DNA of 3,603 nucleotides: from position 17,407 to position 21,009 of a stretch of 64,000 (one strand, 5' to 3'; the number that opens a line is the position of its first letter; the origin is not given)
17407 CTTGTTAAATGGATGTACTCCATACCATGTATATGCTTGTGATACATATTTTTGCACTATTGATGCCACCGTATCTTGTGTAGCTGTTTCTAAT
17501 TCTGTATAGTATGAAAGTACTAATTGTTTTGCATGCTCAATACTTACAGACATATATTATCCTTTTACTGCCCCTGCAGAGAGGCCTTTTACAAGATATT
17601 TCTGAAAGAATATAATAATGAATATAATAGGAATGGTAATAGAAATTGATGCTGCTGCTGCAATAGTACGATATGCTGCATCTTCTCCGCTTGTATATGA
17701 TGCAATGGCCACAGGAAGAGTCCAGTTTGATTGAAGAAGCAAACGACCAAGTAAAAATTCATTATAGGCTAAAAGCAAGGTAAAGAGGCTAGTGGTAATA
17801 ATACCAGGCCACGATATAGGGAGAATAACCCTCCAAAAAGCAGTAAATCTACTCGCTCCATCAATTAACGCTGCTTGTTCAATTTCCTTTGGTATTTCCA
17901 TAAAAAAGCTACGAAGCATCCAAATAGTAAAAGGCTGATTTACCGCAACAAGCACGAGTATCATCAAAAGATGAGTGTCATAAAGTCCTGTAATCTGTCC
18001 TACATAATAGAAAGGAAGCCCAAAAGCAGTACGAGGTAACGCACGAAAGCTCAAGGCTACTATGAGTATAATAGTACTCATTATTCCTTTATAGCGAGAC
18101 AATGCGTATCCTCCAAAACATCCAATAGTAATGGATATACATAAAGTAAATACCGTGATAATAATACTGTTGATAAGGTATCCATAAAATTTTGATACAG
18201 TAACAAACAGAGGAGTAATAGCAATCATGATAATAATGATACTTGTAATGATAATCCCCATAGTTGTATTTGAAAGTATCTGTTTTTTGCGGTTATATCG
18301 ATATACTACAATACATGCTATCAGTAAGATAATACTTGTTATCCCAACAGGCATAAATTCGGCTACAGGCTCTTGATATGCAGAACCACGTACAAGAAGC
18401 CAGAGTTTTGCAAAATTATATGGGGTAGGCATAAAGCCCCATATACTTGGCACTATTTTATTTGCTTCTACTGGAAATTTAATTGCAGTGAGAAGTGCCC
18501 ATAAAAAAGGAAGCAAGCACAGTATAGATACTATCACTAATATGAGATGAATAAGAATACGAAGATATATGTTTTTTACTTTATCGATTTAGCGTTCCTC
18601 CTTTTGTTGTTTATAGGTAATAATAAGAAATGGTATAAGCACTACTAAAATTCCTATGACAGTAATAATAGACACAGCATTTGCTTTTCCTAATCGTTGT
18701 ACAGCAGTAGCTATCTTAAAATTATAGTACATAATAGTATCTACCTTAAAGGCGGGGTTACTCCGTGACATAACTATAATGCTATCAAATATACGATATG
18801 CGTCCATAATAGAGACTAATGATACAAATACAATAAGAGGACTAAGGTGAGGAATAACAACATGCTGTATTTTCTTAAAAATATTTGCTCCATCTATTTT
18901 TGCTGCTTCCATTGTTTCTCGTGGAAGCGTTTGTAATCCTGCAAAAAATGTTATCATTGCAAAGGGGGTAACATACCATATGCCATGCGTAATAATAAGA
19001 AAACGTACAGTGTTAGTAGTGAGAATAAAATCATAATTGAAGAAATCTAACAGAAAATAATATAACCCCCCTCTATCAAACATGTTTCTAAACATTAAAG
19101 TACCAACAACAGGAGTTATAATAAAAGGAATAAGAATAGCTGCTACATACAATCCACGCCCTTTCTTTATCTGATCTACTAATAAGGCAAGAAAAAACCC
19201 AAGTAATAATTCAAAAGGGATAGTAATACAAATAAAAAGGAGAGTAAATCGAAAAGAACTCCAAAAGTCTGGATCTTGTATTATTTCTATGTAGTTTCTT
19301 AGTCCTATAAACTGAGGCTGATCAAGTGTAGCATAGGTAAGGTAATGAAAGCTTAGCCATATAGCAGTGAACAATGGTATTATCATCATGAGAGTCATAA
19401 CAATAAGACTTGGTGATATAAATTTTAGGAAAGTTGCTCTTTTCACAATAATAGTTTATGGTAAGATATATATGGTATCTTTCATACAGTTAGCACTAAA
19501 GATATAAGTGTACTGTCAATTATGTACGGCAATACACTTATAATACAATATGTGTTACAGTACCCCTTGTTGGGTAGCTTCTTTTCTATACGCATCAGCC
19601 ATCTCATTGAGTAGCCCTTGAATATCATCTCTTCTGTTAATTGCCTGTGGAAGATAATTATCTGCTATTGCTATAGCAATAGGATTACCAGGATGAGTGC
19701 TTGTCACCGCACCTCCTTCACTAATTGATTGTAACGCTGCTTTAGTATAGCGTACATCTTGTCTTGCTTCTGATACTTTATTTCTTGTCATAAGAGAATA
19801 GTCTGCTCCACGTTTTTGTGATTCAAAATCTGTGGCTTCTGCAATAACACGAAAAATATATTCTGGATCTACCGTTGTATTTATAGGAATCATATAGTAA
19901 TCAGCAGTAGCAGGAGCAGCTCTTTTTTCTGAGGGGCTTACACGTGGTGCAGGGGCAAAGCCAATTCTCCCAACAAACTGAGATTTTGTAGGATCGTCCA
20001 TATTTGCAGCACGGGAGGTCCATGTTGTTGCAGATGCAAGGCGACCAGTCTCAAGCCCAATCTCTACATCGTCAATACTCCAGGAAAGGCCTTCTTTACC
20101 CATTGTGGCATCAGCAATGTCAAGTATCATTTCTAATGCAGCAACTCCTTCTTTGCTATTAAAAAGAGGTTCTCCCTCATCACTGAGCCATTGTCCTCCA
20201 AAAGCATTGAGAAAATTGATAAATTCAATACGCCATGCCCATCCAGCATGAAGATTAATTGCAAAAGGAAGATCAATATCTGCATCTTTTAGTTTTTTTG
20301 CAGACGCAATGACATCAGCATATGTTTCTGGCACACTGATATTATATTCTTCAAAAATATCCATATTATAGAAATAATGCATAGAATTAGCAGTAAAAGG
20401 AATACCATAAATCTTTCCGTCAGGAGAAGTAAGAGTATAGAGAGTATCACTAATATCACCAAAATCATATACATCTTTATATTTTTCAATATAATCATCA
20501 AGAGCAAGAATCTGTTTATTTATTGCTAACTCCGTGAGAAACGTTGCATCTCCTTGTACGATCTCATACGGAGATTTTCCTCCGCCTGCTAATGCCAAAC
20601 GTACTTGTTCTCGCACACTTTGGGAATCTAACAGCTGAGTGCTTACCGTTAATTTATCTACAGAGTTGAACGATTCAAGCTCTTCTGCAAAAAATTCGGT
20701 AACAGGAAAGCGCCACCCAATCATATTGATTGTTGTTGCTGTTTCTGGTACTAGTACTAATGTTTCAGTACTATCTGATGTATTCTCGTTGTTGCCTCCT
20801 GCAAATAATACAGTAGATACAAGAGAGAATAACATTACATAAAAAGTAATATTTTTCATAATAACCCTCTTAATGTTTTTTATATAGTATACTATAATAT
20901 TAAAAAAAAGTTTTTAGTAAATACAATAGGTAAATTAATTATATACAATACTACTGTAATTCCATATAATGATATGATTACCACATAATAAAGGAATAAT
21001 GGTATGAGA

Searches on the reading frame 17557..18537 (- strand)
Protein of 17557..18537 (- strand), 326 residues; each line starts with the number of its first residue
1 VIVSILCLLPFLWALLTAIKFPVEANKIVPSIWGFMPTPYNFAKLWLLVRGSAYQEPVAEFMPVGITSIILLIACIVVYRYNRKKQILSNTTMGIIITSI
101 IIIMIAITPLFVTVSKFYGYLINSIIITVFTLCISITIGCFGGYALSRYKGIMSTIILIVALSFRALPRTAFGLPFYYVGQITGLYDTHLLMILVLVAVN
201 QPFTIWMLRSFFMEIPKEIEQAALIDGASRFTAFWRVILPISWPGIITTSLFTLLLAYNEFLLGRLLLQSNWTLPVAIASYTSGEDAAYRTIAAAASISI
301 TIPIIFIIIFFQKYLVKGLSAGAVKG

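Call 94: search_protein_families(library=pfam, proteins=[window:17557-18537:-], max_evalue=0.00001)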
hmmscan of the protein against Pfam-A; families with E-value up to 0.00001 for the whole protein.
window:17557-18537:- (326 aa): 1 family
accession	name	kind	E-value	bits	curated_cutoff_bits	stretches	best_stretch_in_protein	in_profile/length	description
PF00528.27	BPD_transp_1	-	4.8e-17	62.7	26.4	1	136-319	2-182/184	Binding-protein-dependent transport system inner membrane component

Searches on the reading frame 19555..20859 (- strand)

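Call 94: search_protein_families(library=pfam, proteins=[window:19555-20859:-], max_evalue=0.00001)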
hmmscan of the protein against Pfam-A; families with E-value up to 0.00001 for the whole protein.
window:19555-20859:- (434 aa): 2 families
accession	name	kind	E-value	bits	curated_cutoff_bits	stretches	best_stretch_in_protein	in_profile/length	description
PF01547.30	SBP_bac_1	-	8.7e-26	92.1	26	1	64-328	17-287/307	Bacterial extracellular solute-binding protein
PF13416.11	SBP_bac_8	-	9.3e-17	62.1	27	1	69-323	11-224/279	Bacterial extracellular solute-binding protein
